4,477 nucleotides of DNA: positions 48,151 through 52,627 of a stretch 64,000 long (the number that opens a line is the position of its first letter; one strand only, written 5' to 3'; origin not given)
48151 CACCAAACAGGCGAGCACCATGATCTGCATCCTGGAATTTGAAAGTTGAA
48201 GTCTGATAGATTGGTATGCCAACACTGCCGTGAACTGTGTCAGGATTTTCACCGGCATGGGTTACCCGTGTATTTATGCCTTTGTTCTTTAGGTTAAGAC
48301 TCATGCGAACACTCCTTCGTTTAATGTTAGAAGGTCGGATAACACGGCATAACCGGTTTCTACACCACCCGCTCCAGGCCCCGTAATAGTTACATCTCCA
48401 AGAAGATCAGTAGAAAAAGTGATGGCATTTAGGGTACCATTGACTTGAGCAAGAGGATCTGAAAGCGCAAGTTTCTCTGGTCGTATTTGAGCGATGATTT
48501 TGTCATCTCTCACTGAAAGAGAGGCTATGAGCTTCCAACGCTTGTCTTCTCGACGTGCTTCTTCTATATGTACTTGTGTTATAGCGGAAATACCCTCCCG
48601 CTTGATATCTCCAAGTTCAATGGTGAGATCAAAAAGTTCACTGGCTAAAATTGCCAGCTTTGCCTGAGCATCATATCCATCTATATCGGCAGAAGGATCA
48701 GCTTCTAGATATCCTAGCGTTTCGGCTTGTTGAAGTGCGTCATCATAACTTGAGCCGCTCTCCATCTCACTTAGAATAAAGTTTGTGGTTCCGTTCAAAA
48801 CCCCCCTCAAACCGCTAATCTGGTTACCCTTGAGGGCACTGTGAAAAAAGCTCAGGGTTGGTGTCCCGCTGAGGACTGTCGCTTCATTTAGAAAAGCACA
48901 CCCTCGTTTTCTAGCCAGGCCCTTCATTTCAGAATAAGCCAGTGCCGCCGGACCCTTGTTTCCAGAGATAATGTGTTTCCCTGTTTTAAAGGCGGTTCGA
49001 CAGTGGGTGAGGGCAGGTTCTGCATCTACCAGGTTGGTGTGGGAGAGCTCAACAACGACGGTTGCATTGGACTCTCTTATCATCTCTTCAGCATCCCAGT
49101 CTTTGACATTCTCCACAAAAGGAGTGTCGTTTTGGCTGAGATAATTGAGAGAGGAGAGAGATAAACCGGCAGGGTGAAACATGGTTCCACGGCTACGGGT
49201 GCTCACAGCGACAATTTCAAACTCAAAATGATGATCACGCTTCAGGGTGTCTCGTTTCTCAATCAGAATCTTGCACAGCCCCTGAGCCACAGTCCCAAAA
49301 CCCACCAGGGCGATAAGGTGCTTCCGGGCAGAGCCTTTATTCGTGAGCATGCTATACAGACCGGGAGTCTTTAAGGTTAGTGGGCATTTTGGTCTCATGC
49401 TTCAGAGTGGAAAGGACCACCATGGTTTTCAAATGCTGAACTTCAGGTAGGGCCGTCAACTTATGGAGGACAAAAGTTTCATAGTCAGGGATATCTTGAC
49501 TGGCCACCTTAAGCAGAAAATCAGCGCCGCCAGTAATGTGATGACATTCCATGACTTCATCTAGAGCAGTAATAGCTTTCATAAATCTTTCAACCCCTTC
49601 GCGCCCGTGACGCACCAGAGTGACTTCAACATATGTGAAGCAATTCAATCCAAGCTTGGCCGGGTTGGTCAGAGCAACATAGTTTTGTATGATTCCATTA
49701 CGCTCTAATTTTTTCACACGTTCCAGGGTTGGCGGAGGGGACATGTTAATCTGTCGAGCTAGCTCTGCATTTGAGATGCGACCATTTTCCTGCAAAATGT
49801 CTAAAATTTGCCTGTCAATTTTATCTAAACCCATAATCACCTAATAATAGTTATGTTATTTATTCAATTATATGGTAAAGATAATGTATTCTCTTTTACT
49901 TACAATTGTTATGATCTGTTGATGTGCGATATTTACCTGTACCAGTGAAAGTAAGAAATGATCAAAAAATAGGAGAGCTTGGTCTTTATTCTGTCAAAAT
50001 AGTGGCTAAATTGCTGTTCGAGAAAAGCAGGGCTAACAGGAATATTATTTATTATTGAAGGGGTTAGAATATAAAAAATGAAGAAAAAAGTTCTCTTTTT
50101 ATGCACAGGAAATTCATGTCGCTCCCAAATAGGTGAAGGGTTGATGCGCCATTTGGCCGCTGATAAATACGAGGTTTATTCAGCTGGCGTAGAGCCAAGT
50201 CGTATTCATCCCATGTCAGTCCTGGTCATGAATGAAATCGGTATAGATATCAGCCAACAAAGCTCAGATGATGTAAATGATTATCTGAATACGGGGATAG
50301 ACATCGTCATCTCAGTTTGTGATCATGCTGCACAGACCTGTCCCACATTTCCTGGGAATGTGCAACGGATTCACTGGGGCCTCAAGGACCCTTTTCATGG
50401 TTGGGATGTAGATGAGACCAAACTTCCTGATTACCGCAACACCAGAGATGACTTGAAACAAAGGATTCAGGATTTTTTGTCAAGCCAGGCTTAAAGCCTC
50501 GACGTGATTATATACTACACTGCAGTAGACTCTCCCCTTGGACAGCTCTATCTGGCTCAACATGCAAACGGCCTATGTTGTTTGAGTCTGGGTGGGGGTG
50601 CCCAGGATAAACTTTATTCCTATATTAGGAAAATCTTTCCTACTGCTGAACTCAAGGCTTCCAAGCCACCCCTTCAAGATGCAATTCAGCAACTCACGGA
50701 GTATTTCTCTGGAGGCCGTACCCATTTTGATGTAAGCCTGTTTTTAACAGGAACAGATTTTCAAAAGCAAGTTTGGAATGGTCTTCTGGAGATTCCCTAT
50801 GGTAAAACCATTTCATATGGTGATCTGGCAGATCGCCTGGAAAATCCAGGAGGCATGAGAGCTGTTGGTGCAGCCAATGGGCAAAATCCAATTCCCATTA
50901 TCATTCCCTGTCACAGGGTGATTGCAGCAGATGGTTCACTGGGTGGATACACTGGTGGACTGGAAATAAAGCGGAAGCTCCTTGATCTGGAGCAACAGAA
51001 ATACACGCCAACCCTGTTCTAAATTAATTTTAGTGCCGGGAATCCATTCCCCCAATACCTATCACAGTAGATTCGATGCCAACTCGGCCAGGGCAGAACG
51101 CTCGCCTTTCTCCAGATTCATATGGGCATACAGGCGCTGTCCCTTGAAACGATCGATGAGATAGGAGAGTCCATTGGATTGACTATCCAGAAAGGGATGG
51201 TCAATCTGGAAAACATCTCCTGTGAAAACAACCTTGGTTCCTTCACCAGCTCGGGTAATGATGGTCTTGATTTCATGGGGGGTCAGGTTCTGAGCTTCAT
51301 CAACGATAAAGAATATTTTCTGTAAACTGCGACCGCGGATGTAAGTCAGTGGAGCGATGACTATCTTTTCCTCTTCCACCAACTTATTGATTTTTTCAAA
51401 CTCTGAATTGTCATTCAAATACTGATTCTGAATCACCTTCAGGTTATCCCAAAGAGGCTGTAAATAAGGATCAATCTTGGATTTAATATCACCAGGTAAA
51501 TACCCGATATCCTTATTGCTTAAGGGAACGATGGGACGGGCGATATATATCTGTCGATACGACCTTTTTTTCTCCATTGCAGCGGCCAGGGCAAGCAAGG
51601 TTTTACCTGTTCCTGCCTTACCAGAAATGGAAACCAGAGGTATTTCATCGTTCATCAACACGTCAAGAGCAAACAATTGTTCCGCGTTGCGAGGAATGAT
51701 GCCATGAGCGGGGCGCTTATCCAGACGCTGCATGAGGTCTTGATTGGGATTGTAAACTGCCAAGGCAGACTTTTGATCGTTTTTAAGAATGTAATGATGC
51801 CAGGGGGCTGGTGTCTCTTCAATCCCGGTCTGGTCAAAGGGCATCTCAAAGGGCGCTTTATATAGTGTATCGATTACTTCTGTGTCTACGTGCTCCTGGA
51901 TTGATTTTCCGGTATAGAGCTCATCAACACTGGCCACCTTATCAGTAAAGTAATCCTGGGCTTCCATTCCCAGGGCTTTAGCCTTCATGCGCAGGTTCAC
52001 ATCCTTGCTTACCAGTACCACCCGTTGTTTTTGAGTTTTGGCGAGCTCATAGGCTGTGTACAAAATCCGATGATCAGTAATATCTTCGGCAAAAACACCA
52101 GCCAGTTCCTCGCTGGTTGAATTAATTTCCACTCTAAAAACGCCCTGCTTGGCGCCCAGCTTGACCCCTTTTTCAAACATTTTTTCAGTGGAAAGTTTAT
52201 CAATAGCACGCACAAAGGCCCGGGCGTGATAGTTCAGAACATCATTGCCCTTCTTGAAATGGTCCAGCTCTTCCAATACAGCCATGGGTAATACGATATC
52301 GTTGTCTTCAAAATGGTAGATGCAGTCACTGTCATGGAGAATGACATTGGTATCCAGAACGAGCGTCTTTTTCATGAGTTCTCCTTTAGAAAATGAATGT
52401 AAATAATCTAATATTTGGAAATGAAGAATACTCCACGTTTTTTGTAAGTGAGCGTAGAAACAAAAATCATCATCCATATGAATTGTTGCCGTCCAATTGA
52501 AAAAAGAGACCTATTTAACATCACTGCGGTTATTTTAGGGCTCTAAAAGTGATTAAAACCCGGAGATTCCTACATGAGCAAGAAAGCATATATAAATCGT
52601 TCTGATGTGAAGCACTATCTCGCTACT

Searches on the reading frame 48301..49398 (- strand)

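Call 60: search_protein_families(library=pfam, proteins=[window:48301-49398:-], max_evalue=0.00001)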
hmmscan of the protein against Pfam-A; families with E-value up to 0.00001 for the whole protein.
window:48301-49398:- (365 aa): 2 families
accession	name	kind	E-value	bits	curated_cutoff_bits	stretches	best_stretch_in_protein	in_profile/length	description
PF00742.24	Homoserine_dh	-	2.4e-57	194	22.9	1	180-357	1-173/173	Homoserine dehydrogenase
PF03447.22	NAD_binding_3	-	9e-06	26.8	24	0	33-170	1-114/116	Homoserine dehydrogenase, NAD binding domain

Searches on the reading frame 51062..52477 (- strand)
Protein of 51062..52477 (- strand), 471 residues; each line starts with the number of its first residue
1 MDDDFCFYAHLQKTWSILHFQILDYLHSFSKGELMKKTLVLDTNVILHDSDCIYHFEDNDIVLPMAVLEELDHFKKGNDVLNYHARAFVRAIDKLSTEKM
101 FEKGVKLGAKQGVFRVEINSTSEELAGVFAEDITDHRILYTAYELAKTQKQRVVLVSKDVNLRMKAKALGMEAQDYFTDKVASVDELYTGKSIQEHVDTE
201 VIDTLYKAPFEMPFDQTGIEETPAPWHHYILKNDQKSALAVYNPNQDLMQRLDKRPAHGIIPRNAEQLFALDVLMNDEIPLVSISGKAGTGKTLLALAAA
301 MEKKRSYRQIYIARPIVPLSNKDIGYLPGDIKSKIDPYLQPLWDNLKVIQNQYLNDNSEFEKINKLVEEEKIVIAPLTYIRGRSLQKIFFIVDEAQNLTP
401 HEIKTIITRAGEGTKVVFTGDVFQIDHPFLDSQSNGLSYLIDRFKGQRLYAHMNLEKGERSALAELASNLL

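Call 60: search_protein_families(library=pfam, proteins=[window:51062-52477:-], max_evalue=0.00001)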
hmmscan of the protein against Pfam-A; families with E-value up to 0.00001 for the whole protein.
window:51062-52477:- (471 aa): 3 families
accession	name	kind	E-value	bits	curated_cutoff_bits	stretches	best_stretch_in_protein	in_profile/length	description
PF02562.22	PhoH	-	2.2e-50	171.5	27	1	260-457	2-188/205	PhoH-like protein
PF13638.12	PIN_4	-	4.5e-34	118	21.9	1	39-176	1-131/132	PIN domain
PF13604.12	AAA_30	-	1.4e-06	28.6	27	0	388-425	90-128/191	AAA domain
